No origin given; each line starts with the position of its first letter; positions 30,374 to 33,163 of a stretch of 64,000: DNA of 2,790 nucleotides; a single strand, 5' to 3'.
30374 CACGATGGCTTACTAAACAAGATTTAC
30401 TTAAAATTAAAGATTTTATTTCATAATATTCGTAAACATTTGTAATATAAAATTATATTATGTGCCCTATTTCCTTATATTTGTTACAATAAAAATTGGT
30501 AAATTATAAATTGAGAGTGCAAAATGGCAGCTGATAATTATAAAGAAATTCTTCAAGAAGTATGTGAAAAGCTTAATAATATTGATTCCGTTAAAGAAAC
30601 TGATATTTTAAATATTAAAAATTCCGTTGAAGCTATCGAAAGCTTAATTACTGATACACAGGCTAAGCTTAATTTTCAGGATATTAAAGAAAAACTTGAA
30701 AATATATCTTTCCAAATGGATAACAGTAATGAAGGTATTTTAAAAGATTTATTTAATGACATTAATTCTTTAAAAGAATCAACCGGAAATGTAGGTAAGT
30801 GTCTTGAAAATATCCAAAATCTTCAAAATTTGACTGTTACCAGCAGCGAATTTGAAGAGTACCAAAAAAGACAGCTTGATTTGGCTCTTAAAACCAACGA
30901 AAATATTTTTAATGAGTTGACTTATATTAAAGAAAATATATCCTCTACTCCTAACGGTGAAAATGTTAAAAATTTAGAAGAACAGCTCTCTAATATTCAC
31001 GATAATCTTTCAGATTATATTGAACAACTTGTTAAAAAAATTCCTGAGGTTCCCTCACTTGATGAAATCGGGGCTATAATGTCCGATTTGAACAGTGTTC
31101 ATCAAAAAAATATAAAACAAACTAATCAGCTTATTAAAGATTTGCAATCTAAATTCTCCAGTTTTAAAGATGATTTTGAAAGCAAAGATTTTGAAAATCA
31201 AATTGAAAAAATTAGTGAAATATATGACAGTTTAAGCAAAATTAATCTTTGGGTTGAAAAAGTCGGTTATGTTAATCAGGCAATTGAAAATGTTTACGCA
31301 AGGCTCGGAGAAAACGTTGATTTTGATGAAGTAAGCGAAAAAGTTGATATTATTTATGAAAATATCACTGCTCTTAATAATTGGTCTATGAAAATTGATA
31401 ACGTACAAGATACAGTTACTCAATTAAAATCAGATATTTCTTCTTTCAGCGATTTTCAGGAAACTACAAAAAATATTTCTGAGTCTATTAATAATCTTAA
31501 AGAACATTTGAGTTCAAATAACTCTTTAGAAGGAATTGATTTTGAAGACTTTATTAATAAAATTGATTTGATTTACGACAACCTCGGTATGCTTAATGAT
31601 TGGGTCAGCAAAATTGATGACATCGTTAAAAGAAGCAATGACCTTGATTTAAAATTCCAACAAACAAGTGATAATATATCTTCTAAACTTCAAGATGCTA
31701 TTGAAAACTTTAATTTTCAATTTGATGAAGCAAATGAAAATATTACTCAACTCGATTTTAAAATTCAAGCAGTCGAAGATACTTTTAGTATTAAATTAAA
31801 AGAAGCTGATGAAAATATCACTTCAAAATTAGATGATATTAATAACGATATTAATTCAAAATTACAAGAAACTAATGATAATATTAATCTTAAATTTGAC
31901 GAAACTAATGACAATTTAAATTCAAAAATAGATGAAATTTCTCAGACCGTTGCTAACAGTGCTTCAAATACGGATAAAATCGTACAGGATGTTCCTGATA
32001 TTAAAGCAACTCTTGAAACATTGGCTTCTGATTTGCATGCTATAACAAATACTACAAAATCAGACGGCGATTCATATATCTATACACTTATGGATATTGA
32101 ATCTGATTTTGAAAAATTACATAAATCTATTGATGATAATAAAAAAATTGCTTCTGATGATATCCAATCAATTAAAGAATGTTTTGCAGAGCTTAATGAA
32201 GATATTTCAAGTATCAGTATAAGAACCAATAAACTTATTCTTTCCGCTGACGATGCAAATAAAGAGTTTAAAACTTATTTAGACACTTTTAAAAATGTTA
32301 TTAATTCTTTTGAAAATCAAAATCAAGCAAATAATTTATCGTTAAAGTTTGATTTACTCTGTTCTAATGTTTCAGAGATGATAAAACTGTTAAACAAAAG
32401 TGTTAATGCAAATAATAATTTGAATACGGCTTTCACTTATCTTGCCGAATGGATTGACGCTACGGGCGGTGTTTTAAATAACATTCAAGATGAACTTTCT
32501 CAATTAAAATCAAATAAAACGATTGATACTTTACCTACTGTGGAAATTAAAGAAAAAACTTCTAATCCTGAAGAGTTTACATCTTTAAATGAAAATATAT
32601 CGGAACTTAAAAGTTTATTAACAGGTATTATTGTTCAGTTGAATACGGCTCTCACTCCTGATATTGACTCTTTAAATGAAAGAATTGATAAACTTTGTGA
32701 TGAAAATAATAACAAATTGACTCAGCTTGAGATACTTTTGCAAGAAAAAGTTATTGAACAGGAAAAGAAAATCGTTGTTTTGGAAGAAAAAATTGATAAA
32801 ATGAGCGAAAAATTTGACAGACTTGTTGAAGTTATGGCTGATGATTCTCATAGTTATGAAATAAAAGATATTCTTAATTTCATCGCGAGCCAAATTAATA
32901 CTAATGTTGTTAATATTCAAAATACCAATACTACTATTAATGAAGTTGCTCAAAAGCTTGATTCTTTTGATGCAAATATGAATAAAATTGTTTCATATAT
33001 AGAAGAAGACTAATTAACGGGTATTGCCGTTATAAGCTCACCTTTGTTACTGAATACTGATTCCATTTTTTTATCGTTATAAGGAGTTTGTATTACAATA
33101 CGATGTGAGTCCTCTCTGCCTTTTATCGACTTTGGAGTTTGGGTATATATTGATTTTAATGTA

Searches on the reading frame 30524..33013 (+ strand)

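Call 55: search_protein_families(library=pfam, proteins=[window:30524-33013:+], max_evalue=0.00001)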
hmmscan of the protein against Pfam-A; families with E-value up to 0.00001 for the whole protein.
window:30524-33013:+ (829 aa): 2 families
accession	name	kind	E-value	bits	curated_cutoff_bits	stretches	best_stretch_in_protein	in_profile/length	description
PF01442.23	Apolipoprotein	-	1.5e-12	48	90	1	405-505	4-127/190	Apolipoprotein A1/A4/E domain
PF04513.17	Baculo_PEP_C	-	1.1e-06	29.2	38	0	421-509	32-120/140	Baculovirus polyhedron envelope protein, PEP, C terminus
